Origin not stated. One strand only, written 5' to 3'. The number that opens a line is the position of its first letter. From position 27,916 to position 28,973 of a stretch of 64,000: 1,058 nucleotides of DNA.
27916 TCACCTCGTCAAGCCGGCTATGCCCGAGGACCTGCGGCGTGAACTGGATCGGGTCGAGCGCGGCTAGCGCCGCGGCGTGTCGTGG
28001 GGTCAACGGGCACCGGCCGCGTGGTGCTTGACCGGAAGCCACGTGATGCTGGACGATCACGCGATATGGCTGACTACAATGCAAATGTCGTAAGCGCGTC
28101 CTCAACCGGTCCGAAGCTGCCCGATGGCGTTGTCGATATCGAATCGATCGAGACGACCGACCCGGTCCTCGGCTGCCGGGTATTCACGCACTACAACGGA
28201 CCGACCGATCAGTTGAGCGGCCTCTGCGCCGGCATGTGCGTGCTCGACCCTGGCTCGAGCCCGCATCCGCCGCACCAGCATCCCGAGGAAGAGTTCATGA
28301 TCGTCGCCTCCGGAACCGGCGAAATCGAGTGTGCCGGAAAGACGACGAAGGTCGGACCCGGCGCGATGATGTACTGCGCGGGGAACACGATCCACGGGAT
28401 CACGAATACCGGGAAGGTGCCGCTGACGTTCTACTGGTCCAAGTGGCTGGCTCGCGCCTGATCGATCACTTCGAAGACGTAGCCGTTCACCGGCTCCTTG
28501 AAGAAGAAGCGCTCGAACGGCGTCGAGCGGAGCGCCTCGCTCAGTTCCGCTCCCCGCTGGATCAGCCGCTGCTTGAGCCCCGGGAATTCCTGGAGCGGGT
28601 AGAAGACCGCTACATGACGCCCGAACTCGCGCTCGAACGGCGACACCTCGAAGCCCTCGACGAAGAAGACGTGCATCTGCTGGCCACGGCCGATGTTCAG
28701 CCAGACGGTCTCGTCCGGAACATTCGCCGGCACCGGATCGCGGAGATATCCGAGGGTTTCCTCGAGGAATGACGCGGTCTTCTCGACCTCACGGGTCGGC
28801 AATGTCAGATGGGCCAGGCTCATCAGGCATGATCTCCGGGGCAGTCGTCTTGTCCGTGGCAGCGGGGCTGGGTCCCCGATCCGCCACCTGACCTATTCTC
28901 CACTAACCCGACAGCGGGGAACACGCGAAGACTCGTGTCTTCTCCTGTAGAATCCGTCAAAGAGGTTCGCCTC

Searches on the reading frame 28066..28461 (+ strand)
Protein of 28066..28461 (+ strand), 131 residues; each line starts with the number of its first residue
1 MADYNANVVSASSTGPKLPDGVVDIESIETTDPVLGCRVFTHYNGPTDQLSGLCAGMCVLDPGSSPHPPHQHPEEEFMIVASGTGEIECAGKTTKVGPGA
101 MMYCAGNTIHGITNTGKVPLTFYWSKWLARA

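Call 40: find_encoding_contigs(protein=window:28066-28461:+, flank=6000, max_places=10)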
Protein window:28066-28461:+ (131 aa): 8 contigs read that carry it; 8 places shown.
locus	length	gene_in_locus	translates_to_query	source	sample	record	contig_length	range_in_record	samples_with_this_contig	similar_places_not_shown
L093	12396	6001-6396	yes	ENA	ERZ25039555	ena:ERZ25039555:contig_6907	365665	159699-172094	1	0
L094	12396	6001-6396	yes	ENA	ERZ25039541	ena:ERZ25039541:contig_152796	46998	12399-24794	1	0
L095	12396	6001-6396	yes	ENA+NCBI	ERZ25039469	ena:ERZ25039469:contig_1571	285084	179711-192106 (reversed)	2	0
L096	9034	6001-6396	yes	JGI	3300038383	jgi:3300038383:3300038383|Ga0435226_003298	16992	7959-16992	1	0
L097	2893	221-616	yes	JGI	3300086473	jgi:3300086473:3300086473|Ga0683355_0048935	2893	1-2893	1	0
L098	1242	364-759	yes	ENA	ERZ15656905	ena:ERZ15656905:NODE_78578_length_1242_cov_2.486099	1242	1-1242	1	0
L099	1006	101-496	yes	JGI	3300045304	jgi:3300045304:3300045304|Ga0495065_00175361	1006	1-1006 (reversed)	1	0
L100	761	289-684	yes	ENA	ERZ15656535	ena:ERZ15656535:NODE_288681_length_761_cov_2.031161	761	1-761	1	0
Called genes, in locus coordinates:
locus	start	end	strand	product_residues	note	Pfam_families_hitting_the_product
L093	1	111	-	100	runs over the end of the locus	PF10335:DUF294_C (weak)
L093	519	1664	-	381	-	PF00027:cNMP_binding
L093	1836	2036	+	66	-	-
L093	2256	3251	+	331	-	PF13481:AAA_25, PF06745:ATPase, PF23442:DUF7125 (faint)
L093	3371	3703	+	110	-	PF06745:ATPase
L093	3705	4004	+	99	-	PF07689:KaiB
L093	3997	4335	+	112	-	PF07689:KaiB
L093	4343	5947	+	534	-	PF00989:PAS (weak), PF13188:PAS_8 (faint), PF13426:PAS_9 (weak), PF00512:HisKA, PF02518:HATPase_c, PF00072:Response_reg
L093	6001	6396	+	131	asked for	PF02311:AraC_binding, PF01050:MannoseP_isomer (weak), PF07883:Cupin_2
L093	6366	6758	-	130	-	-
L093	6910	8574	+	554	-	PF07635:PSCyt1, PF07583:PSCyt2, PF07587:PSD1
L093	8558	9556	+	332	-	PF07587:PSD1 (faint)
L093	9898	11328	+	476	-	PF07394:DUF1501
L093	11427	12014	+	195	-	PF00034:Cytochrom_C (faint), PF13442:Cytochrome_CBB3 (faint)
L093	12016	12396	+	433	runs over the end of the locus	-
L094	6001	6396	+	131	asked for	PF02311:AraC_binding, PF01050:MannoseP_isomer (weak), PF07883:Cupin_2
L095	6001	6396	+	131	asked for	PF02311:AraC_binding, PF01050:MannoseP_isomer (weak), PF07883:Cupin_2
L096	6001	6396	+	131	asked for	PF02311:AraC_binding, PF01050:MannoseP_isomer (weak), PF07883:Cupin_2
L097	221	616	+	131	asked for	PF02311:AraC_binding, PF01050:MannoseP_isomer (weak), PF07883:Cupin_2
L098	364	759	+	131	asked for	PF02311:AraC_binding, PF01050:MannoseP_isomer (weak), PF07883:Cupin_2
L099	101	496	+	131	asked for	PF02311:AraC_binding, PF01050:MannoseP_isomer (weak), PF07883:Cupin_2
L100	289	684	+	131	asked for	PF02311:AraC_binding, PF01050:MannoseP_isomer (weak), PF07883:Cupin_2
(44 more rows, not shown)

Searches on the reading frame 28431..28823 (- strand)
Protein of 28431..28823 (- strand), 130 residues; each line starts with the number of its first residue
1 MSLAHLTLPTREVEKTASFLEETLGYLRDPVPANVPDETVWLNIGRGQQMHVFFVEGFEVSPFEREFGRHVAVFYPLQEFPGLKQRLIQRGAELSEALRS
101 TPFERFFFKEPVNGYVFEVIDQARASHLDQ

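Call 32: find_encoding_contigs(protein=window:28431-28823:-, flank=6000, max_places=10)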
Protein window:28431-28823:- (130 aa): no gene with exactly this product is on record in the collection.
